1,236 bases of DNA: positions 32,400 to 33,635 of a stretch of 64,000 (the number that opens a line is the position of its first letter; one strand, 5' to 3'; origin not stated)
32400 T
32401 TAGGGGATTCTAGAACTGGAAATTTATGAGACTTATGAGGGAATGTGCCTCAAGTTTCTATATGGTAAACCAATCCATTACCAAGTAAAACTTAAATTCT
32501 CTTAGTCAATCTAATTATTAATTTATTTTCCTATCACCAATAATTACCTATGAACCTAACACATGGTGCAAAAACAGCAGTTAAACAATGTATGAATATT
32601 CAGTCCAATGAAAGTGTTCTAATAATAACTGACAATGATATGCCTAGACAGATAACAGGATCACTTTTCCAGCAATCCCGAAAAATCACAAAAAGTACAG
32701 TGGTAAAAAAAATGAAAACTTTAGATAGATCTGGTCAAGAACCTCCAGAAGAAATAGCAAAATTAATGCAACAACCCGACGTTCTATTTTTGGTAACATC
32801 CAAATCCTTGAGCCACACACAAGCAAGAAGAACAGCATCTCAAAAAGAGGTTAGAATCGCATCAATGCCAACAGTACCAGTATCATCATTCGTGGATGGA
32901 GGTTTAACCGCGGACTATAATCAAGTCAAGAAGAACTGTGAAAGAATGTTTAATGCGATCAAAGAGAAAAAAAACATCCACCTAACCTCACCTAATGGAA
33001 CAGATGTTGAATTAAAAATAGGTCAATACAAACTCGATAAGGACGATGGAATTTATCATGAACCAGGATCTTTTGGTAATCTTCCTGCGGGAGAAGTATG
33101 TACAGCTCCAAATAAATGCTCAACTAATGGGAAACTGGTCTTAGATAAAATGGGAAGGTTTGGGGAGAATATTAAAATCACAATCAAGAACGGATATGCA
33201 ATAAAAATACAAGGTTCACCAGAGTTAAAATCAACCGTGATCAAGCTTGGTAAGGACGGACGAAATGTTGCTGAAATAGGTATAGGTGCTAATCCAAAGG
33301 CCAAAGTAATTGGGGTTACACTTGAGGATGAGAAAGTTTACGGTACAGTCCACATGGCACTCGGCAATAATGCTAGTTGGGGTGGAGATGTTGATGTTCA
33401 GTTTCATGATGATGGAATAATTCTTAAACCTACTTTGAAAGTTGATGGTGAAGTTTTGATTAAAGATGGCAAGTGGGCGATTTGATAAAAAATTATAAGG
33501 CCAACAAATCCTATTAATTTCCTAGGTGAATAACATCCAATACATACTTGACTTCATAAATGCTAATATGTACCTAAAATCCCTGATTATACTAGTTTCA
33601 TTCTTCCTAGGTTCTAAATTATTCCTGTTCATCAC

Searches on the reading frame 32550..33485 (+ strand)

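Call 58: search_protein_families(library=pfam, proteins=[window:32550-33485:+], max_evalue=0.001)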
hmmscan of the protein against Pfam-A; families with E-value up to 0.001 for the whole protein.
window:32550-33485:+ (311 aa): 1 family
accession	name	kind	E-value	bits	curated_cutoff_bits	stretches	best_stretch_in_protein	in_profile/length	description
PF02073.20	Peptidase_M29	-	1.6e-12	47.4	27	1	121-273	183-348/406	Thermophilic metalloprotease (M29)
